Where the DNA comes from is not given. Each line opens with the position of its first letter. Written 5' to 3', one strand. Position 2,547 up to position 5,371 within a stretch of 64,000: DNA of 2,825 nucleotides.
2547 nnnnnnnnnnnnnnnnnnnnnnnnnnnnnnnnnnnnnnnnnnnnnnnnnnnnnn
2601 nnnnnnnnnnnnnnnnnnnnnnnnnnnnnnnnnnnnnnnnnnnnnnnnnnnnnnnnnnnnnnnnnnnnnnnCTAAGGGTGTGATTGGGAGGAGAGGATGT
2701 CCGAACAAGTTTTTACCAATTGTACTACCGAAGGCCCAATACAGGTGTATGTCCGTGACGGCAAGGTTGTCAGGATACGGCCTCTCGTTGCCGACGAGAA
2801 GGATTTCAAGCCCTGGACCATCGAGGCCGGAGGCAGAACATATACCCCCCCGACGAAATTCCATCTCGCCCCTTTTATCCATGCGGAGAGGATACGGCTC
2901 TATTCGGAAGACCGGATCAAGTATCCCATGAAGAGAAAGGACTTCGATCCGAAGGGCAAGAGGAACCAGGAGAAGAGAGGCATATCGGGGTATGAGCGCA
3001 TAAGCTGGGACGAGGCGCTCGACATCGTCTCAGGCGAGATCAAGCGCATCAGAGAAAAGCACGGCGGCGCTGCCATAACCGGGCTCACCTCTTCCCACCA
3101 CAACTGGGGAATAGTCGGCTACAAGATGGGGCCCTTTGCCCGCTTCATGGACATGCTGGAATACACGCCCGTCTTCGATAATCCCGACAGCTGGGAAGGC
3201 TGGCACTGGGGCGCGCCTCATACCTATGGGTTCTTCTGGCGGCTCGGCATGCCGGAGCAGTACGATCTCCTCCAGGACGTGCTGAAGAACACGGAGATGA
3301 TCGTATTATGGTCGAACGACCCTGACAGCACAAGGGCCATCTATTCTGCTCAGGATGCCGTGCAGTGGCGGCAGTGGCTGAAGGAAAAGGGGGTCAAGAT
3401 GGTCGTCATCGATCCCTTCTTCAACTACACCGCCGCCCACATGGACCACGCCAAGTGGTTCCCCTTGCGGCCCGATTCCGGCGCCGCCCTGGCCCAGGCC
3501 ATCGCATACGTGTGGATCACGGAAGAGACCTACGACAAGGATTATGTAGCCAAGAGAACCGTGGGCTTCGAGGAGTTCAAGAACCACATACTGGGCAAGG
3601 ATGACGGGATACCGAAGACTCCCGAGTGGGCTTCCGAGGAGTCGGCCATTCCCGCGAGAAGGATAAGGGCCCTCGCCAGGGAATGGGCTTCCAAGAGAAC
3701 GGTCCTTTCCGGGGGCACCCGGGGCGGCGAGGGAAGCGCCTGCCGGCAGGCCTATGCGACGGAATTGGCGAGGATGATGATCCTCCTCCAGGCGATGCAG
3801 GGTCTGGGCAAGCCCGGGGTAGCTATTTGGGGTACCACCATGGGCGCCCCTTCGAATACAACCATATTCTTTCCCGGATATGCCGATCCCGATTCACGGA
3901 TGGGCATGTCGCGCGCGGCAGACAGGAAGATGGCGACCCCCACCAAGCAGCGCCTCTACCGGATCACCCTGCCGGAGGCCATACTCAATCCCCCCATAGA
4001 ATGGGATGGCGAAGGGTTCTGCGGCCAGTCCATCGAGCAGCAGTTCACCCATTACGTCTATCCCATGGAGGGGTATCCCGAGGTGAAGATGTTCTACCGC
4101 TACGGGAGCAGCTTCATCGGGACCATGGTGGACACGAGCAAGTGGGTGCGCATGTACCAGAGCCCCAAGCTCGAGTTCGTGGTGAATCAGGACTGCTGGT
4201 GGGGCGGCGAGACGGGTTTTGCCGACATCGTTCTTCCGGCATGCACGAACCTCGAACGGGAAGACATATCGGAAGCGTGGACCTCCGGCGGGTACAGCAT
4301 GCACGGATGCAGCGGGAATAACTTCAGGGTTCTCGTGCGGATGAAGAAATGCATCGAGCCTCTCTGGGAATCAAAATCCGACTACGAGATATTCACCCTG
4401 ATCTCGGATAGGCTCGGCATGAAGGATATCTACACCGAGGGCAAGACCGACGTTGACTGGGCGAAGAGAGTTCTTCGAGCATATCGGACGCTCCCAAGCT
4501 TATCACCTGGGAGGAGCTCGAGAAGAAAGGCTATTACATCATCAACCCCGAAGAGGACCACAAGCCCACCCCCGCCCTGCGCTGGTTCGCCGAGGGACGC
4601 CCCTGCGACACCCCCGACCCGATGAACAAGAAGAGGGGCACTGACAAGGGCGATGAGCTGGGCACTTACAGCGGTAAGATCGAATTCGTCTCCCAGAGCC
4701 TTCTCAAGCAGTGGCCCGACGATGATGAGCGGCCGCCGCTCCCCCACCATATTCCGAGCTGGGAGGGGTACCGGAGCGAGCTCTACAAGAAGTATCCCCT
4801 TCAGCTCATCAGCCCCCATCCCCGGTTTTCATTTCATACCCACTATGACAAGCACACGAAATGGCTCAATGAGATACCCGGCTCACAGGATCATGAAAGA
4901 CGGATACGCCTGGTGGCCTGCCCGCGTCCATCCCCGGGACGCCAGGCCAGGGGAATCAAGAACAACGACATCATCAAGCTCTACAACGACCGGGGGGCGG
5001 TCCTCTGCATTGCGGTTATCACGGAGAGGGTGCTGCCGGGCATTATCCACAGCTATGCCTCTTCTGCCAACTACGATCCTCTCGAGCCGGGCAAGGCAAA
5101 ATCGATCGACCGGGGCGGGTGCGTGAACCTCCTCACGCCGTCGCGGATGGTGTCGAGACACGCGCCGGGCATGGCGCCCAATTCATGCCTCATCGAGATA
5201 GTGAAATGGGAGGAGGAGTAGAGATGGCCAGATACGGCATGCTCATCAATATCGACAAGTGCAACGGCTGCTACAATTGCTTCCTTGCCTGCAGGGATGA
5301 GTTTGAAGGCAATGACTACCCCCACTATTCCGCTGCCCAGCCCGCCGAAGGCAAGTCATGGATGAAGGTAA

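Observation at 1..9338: Gene cluster that reads as a complete anaerobic pyrogallol/phloroglucinol fermentation pathway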

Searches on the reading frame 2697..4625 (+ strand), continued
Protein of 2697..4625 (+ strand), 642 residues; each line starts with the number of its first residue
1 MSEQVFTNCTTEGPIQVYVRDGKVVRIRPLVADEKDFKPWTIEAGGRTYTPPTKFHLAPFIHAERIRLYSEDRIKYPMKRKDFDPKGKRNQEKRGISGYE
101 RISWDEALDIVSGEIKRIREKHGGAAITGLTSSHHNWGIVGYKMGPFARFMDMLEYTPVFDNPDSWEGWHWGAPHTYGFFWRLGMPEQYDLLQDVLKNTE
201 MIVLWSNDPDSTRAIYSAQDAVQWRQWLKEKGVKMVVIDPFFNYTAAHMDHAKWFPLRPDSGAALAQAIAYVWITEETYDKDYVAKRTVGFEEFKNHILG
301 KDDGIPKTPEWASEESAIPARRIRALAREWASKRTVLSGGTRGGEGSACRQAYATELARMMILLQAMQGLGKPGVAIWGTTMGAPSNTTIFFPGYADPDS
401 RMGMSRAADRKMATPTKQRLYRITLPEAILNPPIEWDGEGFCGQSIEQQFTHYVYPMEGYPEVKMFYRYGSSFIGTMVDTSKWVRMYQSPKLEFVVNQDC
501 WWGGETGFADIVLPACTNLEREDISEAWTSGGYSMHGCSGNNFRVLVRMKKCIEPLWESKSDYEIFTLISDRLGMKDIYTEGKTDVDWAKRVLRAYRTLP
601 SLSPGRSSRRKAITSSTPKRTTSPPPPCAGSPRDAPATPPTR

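Call 74: search_solved_structures(query=L073:14813-15613:+, max_evalue=1e-40, show_alignments=5)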
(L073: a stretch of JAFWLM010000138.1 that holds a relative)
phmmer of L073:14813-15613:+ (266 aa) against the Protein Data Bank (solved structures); distinct sequences matched with E-value up to 1e-40: 4.
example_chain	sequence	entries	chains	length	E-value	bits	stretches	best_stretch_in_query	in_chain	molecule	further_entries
1vl8_A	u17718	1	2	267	3.4e-47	164.6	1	2-264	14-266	Gluconate 5-dehydrogenase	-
9kd1_A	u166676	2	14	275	8.6e-46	159.9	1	5-264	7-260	Oxidoreductase, short chain dehydrogenase/reductase family protein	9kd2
4z9x_A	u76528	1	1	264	3.6e-45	157.9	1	1-264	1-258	Gluconate 5-dehydrogenase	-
3cxr_A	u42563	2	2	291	8.9e-42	146.8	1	4-264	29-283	Dehydrogenase with different specificities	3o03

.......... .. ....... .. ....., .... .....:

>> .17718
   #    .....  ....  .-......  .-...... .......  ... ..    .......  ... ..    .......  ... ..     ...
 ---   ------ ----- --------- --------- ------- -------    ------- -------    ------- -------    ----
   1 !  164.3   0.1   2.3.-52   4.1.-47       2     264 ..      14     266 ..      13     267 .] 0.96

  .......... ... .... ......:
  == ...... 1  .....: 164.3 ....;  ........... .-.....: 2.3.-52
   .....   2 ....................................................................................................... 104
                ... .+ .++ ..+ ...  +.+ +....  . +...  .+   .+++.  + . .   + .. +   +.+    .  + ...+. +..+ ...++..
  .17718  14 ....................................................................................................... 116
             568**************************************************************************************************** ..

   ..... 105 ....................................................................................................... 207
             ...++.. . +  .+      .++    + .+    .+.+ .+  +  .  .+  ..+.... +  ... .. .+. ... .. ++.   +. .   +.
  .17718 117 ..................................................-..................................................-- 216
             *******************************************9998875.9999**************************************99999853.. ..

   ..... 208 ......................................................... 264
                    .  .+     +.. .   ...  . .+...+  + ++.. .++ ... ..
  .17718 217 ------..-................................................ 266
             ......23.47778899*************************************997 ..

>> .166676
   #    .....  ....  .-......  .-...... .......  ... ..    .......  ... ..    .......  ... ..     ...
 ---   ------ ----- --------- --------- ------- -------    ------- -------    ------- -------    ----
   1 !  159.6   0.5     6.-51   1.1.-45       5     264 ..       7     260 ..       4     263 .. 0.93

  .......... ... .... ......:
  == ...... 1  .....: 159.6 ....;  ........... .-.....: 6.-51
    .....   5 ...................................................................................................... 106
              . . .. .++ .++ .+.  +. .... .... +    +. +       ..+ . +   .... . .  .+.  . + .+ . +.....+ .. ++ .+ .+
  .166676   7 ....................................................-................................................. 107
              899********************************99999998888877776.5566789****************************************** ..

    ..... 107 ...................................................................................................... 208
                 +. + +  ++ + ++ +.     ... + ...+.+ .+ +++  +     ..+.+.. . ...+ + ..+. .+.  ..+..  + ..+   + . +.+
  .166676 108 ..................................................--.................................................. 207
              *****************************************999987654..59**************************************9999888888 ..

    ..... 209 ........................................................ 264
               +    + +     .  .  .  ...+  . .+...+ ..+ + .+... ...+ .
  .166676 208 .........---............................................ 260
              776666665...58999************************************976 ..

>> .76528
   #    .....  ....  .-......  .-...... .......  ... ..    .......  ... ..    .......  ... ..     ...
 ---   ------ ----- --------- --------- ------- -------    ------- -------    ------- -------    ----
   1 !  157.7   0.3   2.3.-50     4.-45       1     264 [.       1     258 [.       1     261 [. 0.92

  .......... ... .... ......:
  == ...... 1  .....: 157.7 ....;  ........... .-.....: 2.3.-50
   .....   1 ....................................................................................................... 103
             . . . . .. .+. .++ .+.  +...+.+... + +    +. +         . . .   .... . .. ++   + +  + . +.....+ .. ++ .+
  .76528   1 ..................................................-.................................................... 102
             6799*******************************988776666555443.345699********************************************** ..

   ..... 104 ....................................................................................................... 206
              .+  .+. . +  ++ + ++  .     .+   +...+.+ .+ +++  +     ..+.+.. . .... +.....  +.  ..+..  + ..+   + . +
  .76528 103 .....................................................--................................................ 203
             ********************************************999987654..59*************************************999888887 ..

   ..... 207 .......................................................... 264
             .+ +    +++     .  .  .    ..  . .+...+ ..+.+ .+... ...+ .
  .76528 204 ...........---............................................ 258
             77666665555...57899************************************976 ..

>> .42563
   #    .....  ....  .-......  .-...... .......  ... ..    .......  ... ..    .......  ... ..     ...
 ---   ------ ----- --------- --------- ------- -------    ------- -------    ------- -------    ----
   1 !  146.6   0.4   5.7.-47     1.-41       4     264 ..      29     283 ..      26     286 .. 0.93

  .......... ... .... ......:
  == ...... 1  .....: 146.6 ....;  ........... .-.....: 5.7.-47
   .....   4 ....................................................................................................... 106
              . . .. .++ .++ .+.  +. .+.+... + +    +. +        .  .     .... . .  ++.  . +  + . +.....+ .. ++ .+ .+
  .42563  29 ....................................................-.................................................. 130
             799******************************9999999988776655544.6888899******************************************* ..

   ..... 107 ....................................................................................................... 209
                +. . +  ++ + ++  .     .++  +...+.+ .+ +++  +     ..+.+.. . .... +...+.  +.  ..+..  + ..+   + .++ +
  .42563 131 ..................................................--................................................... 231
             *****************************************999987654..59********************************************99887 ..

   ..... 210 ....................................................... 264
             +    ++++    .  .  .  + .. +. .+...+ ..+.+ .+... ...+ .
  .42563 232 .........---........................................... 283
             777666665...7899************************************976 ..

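Call 76: find_homologous_proteins(query=L002:230-1117:+, max_evalue=1e-20)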
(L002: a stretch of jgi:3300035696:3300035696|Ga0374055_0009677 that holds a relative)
Query L002:230-1117:+ (295 aa): 207 proteins with E <= 1e-20 among 520 candidates; the best 120 are listed.
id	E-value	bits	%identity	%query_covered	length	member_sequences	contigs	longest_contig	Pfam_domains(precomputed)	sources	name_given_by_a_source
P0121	5.2e-199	678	93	100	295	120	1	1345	PF04199.20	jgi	jgi:kynurenine formamidase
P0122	3.6e-189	646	89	100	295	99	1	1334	PF04199.20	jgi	-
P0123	6.8e-183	625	85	100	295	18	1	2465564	PF04199.20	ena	-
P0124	7.7e-181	618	83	100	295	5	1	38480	PF04199.20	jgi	jgi:kynurenine formamidase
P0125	8.6e-180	615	85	100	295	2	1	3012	PF04199.20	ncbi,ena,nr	ncbi:MAG: hypothetical protein GX846_10195 [Deltaproteobacteria bacterium]|nr:hypothetical protein [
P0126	1.0e-179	615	84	100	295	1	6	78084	PF04199.20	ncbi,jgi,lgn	-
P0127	1.7e-179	614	91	93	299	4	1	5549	PF04199.20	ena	-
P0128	1.3e-178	611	84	100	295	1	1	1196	PF04199.20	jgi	-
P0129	2.7e-178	610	83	100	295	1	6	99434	PF04199.20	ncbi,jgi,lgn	jgi:kynurenine formamidase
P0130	8.5e-178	608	83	100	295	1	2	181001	PF04199.20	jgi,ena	-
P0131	3.3e-177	606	83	100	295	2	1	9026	PF04199.20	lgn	-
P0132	6.3e-177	605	82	100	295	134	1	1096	PF04199.20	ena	-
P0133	2.6e-176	603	82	100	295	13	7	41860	PF04199.20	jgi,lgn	-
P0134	5.0e-176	602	82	100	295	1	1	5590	PF04199.20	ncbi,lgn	-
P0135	5.5e-175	599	82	100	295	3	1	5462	PF04199.20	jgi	jgi:kynurenine formamidase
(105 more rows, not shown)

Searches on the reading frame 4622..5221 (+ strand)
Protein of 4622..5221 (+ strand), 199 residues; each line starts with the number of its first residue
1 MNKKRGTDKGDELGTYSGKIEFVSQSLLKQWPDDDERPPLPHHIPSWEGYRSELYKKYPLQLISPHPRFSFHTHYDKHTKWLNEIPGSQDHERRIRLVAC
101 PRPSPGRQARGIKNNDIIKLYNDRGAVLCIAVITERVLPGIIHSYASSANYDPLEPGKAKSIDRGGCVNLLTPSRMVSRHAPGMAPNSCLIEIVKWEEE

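Call 5: search_protein_families(library=pfam, proteins=[window:4622-5221:+])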
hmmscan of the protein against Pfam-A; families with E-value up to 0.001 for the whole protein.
window:4622-5221:+ (199 aa): 1 family
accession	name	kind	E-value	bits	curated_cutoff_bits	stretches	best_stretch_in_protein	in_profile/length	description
PF01568.27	Molydop_binding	-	3e-12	47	26.8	1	108-187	40-107/110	Molydopterin dinucleotide binding domain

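Call 6: search_protein_families(library=ncbifam, proteins=[window:4622-5221:+])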
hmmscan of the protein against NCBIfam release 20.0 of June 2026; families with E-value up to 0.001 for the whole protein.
window:4622-5221:+ (199 aa): 9 families
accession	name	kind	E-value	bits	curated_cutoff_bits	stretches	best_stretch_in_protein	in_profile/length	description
TIGR02166.1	dmsA_ynfE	subfamily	9.6e-26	90.1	777.7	1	9-195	619-793/794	DMSO/selenate family reductase complex A subunit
TIGR00509.1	bisC_fam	subfamily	3.5e-24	85.1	1017.55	1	11-197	579-755/772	molybdopterin guanine dinucleotide-containing S/N-oxide reductase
NF011566.1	PRK14990.1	exception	9.9e-20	70.1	1600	1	9-189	639-807/814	dimethylsulfoxide reductase subunit A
NF011682.0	PRK15102.1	equivalog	1.7e-16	59.5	909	1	11-197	634-811/829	trimethylamine-N-oxide reductase TorA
NF041885.1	selenate_YnfE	exception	1.8e-16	59.1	1675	1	6-195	625-804/805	selenate/tellurate reductase subunit YnfE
TIGR02164.1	torA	equivalog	1.3e-15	56.6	1465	1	11-197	630-807/824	trimethylamine-N-oxide reductase TorA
NF041884.1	selenate_YnfF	exception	9.3e-15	53.6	1650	1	9-195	621-797/798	selenate/tellurate reductase subunit YnfF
TIGR03479.1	DMSO_red_II_alp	subfamily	3e-07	28.9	984.75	1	53-152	775-865/913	molybdopterin-dependent oxidoreductase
TIGR01580.1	narG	equivalog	5.7e-05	20.9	1084.15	1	46-172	1073-1189/1235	nitrate reductase subunit alpha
